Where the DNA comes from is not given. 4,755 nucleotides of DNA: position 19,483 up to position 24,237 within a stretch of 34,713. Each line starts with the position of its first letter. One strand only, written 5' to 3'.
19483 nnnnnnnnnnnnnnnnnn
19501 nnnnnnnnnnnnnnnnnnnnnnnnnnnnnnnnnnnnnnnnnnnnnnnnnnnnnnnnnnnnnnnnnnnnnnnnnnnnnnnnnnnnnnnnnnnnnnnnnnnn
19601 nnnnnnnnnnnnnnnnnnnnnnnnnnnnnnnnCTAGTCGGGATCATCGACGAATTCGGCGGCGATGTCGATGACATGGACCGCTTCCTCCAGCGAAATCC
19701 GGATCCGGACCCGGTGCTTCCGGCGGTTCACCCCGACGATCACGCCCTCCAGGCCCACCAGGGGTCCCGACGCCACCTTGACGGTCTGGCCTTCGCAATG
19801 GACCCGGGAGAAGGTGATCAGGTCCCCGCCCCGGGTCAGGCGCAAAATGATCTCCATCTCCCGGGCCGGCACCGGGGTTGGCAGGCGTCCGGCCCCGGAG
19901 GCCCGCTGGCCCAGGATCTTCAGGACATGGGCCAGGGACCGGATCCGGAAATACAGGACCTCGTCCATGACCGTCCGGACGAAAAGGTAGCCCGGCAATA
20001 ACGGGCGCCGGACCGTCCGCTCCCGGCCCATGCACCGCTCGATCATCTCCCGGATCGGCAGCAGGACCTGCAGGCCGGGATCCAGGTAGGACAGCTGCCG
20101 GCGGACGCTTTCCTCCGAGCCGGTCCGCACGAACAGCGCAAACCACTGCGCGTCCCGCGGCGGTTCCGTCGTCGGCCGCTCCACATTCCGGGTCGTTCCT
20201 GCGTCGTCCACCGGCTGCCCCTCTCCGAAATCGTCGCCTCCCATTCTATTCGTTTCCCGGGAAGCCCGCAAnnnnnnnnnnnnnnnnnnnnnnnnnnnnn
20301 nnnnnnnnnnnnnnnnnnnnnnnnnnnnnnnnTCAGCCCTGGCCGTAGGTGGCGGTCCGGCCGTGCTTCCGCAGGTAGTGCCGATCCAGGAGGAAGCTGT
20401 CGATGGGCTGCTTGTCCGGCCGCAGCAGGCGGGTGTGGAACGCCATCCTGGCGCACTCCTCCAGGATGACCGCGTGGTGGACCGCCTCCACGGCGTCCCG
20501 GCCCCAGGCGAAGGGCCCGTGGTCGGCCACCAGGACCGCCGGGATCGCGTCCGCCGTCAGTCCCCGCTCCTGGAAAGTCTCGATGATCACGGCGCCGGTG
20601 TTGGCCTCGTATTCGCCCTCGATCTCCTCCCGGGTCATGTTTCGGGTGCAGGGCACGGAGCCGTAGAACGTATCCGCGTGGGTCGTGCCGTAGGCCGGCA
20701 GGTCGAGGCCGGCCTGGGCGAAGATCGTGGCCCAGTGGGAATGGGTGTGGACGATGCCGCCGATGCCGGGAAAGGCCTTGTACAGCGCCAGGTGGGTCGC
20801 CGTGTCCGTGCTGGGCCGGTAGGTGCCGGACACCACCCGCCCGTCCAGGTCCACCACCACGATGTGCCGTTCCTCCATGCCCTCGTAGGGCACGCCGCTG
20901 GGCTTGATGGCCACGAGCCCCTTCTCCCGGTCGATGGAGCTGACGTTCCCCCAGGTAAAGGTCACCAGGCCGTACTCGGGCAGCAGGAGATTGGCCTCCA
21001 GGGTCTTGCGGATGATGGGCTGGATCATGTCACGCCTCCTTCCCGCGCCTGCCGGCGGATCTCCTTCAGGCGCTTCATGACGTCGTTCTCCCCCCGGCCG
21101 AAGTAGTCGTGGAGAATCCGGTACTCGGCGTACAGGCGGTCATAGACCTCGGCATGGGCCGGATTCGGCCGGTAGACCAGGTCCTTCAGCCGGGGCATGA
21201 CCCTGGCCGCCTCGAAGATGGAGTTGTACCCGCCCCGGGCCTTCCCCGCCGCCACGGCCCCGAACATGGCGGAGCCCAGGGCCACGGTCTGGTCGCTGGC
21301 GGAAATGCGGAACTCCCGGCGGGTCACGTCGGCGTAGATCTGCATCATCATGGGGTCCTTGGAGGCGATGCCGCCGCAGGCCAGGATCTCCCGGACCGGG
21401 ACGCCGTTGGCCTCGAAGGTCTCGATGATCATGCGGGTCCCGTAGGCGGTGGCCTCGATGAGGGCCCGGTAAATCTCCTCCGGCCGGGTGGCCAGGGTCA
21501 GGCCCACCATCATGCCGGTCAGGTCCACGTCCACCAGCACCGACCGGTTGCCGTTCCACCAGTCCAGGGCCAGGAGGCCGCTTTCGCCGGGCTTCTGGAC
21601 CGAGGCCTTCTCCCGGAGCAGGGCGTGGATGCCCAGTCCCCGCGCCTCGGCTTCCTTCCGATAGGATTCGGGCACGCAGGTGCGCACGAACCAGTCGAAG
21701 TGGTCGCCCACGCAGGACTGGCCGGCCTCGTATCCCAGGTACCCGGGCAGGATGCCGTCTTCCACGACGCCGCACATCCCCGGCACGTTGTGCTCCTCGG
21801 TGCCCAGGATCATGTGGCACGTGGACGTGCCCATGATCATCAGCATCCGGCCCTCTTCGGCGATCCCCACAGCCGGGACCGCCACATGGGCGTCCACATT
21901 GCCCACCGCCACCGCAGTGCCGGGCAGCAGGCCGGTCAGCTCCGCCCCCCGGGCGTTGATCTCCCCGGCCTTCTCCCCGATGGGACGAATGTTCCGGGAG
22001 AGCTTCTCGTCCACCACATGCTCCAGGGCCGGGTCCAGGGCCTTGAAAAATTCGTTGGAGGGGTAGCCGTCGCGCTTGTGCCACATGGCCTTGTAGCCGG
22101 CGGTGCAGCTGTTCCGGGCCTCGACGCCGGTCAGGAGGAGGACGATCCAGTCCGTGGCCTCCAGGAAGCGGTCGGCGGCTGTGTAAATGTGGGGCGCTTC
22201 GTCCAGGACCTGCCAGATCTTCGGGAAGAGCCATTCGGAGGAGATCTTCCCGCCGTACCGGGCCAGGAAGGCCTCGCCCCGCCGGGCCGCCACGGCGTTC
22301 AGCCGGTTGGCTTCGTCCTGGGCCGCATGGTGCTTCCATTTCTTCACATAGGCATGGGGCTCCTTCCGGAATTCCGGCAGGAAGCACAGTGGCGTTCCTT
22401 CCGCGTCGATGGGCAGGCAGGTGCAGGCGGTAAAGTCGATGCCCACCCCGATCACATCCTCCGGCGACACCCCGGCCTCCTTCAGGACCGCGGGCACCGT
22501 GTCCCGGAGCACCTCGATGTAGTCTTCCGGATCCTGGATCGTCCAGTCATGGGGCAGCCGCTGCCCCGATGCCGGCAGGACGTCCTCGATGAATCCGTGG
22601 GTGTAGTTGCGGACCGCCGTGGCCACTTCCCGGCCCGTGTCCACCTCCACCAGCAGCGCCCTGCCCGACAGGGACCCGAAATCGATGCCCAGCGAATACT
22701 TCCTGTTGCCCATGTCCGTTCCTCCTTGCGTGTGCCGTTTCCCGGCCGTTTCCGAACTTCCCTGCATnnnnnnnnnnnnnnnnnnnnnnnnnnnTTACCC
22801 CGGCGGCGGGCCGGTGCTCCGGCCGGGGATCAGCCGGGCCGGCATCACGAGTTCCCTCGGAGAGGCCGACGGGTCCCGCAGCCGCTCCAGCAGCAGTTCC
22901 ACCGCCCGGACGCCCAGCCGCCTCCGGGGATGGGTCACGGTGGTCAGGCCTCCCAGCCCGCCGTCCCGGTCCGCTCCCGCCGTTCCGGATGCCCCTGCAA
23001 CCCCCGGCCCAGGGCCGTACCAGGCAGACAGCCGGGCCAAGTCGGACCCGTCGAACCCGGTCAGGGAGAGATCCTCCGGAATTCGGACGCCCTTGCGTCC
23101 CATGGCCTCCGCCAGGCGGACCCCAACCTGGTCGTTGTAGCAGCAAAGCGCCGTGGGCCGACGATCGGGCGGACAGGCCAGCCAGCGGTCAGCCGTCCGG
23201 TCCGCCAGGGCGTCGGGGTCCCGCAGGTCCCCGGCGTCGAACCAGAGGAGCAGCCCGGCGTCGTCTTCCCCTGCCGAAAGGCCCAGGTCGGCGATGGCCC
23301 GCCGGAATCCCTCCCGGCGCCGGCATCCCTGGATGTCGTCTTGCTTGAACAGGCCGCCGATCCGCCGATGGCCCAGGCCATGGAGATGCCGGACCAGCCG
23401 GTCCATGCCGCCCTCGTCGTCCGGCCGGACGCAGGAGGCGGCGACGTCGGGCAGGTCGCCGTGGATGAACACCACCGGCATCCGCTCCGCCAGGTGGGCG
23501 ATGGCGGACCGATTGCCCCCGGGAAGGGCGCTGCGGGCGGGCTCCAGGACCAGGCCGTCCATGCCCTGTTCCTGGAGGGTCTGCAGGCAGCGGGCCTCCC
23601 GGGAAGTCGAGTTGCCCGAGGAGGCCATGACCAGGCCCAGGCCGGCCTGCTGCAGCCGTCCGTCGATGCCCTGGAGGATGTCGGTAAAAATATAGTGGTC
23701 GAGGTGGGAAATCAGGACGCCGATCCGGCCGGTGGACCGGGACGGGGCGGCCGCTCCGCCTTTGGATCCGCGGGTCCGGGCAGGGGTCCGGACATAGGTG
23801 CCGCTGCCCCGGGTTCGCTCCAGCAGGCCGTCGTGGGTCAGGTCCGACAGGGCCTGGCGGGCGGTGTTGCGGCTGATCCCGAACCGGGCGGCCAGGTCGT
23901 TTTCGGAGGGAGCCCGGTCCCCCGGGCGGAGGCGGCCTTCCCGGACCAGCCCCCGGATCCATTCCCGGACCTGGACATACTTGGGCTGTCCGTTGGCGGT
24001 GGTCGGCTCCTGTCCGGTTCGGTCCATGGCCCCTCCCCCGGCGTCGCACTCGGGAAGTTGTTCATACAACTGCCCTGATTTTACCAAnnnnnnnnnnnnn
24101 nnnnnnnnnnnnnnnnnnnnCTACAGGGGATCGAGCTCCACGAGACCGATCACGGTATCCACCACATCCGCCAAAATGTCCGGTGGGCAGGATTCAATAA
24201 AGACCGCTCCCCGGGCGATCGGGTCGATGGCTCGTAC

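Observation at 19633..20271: Specialised NusG paralog (LoaP/UpxY-like) wedged between araBD and the IclR/catabolic operon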

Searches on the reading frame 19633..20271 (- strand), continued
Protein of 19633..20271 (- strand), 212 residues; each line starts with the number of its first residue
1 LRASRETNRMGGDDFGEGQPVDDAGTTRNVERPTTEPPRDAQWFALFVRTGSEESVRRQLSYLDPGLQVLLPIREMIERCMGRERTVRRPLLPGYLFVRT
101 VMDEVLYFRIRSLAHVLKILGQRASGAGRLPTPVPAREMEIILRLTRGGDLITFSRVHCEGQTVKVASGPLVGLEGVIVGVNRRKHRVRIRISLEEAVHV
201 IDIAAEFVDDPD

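Call 78: find_encoding_contigs(protein=P0166, flank=8000, max_places=1)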
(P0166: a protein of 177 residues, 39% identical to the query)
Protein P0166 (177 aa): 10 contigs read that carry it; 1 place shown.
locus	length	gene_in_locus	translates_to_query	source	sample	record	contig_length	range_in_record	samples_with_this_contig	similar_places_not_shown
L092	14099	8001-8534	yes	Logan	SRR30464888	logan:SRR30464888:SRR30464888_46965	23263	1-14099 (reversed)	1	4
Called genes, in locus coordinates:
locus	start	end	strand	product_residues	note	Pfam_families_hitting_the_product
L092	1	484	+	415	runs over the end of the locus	PF02153:PDH_N, PF20463:PDH_C, PF01842:ACT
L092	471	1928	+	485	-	PF08501:Shikimate_dh_N, PF01202:SKI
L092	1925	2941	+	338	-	PF18152:DAHP_snth_FXD, PF00793:DAHP_synth_1, PF03102:NeuB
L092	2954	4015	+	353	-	PF00465:Fe-ADH, PF13685:Fe-ADH_2, PF01761:DHQ_synthase, PF24621:DHQS_C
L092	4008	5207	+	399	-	PF00275:EPSP_synthase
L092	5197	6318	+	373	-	PF01264:Chorismate_synt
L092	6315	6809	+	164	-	PF01220:DHquinase_II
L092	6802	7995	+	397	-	PF01817:CM_2, PF00800:PDT, PF01842:ACT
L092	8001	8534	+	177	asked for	PF02357:NusG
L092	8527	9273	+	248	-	PF00005:ABC_tran, PF13304:AAA_21 (weak)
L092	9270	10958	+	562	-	PF16949:ABC_tran_2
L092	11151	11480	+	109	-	-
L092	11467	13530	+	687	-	PF01496:V_ATPase_I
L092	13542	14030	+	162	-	PF00137:ATP-synt_C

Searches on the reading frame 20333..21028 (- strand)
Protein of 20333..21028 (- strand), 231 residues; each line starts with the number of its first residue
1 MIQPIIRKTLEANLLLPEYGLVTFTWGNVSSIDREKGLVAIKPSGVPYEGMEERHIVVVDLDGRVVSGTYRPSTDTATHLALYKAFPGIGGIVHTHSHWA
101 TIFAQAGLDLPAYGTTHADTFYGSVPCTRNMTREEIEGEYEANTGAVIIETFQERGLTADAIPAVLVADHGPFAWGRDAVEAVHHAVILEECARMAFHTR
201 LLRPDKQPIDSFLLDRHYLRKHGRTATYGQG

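Call 3: search_protein_families(library=pfam, proteins=[window:20333-21028:-], max_evalue=0.01)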
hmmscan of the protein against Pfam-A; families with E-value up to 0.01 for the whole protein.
window:20333-21028:- (231 aa): 1 family
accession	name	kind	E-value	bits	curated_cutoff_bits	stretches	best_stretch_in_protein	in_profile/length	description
PF00596.27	Aldolase_II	-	2.9e-51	174.4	22.2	1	10-196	4-182/183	Class II Aldolase and Adducin N-terminal domain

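Call 57: search_protein_families(library=ncbifam, proteins=[window:20333-21028:-], max_evalue=0.001)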
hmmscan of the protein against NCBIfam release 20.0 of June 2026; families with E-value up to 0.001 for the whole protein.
window:20333-21028:- (231 aa): 26 families (the best 25 are shown)
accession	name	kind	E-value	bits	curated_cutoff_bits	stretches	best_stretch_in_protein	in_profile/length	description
NF006047.0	PRK08193.1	subfamily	1.5e-108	361.7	257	1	2-230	2-230/231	L-ribulose-5-phosphate 4-epimerase AraD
TIGR00760.1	araD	equivalog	6.7e-108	359.2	389.1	1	1-230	1-228/228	L-ribulose-5-phosphate 4-epimerase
NF009002.0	PRK12347.1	subfamily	2.9e-105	350.6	386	1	1-230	1-231/231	L-ribulose-5-phosphate 4-epimerase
NF009003.0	PRK12348.1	subfamily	2.4e-104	348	331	1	6-230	5-227/228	L-ribulose-5-phosphate 4-epimerase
NF009625.0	PRK13145.1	equivalog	1.6e-92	309.3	369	1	3-230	6-233/235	L-ribulose-5-phosphate 4-epimerase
NF009691.0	PRK13213.1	equivalog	1.6e-92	309.1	489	1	3-230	3-231/231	L-ribulose-5-phosphate 4-epimerase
NF005123.0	PRK06557.1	subfamily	4.1e-53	180.3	251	1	6-223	13-218/223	L-ribulose-5-phosphate 4-epimerase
NF005302.0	PRK06833.1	equivalog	9.2e-25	87.4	264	1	20-201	21-188/214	L-fuculose-phosphate aldolase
NF053831.1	RU1PAldHalo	equivalog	6.6e-23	81.3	300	1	27-202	25-185/208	ribulose-1-phosphate aldolase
NF004527.0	PRK05874.1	equivalog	1.1e-20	74.2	308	1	18-202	20-192/218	L-fuculose-phosphate aldolase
TIGR03328.1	salvage_mtnB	equivalog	2.7e-20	72.7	137.05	2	20-105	12-97/194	methylthioribulose 1-phosphate dehydratase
NF006672.0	PRK09220.1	equivalog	2.1e-16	59.9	226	1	9-190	15-194/209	methylthioribulose 1-phosphate dehydratase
NF005984.0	PRK08087.1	subfamily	4.9e-15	55.9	264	1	7-132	8-130/215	L-fuculose-phosphate aldolase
NF043034.1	OxoTetrPhDc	equivalog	1.5e-14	54.2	250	1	18-102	18-100/205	3-oxo-tetronate 4-phosphate decarboxylase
NF006413.0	PRK08660.1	equivalog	3.9e-13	49.7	203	2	16-102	13-95/184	aldolase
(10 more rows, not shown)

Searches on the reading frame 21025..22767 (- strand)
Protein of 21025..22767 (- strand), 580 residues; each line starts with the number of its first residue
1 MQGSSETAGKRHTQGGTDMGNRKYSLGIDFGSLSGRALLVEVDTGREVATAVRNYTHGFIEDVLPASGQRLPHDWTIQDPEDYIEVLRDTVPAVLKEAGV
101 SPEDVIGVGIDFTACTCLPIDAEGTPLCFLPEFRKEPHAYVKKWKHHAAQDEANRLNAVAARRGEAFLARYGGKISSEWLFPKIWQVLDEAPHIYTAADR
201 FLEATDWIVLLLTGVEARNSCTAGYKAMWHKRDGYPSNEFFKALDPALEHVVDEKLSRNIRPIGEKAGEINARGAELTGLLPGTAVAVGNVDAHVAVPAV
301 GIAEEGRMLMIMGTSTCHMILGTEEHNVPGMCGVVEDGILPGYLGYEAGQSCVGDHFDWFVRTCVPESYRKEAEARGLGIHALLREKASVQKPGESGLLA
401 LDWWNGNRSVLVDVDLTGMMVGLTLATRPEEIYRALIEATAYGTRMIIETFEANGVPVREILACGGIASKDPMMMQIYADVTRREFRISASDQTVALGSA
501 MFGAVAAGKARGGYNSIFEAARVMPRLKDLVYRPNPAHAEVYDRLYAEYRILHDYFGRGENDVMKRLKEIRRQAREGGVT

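Call 3: search_protein_families(library=pfam, proteins=[window:21025-22767:-], max_evalue=0.01)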
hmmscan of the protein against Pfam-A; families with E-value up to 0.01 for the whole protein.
window:21025-22767:- (580 aa): 2 families
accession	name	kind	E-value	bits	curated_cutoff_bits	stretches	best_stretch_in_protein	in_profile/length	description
PF02782.22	FGGY_C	-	5.8e-42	144.1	27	1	309-507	2-198/198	FGGY family of carbohydrate kinases, C-terminal domain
PF00370.27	FGGY_N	-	1.9e-14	54.3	28.8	1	24-296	1-242/245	FGGY family of carbohydrate kinases, N-terminal domain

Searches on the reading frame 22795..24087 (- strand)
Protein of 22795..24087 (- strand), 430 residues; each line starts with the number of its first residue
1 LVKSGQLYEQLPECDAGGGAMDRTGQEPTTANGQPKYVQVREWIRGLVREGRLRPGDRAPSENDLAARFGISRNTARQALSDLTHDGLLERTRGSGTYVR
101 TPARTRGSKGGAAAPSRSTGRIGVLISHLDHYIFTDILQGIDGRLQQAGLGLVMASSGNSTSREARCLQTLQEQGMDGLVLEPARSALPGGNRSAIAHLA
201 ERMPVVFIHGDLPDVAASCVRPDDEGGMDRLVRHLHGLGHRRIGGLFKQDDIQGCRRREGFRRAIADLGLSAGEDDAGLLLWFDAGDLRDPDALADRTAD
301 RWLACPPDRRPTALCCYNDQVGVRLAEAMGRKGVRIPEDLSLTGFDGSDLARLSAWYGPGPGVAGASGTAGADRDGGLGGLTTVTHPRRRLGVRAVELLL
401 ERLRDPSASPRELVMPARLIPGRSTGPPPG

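Call 3: search_protein_families(library=pfam, proteins=[window:22795-24087:-], max_evalue=0.01)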
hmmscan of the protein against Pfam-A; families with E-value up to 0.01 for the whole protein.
window:22795-24087:- (430 aa): 14 families
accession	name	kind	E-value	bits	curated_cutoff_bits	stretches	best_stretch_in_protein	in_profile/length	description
PF13377.12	Peripla_BP_3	-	5.1e-27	95.4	26.5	1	232-425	1-167/167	Periplasmic binding protein-like domain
PF00392.27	GntR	-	2.4e-19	69.2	27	1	37-99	2-64/64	Bacterial regulatory proteins, gntR family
PF00532.27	Peripla_BP_1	-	2.6e-15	57.1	22.2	1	120-419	2-277/281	Periplasmic binding proteins and sugar binding domain of LacI family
PF09339.16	HTH_IclR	-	2.1e-06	27.9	22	1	56-92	15-51/52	IclR helix-turn-helix domain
PF08220.18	HTH_DeoR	-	2.4e-05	24.4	21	1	63-95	18-50/57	DeoR-like helix-turn-helix domain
PF13545.12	HTH_Crp_2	-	4.3e-05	23.8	27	1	60-94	23-56/70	Crp-like helix-turn-helix domain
PF25213.1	HVO_A0261_N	-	0.00036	20.8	35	1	61-102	26-65/86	HVO_A0261 N-terminal domain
PF02082.26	Rrf2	-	0.0012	19.4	30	1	55-97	19-62/132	Iron-dependent Transcriptional regulator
PF13338.12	AbiEi_4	-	0.0014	19.2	25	1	64-100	18-48/49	Transcriptional regulator, AbiEi antitoxin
PF13407.12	Peripla_BP_4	-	0.0038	17.3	35.1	0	122-211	1-89/258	Periplasmic binding protein domain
PF14394.12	DUF4423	-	0.0054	17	30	1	56-107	33-83/165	Domain of unknown function (DUF4423)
PF16365.12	EutK_C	-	0.006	17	27.5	0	64-95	19-49/52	Ethanolamine utilization protein EutK C-terminus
PF12802.13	MarR_2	-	0.0071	16.9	27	0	63-93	24-54/61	MarR family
PF08279.18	HTH_11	-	0.0084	16.4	25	0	63-96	19-53/55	HTH domain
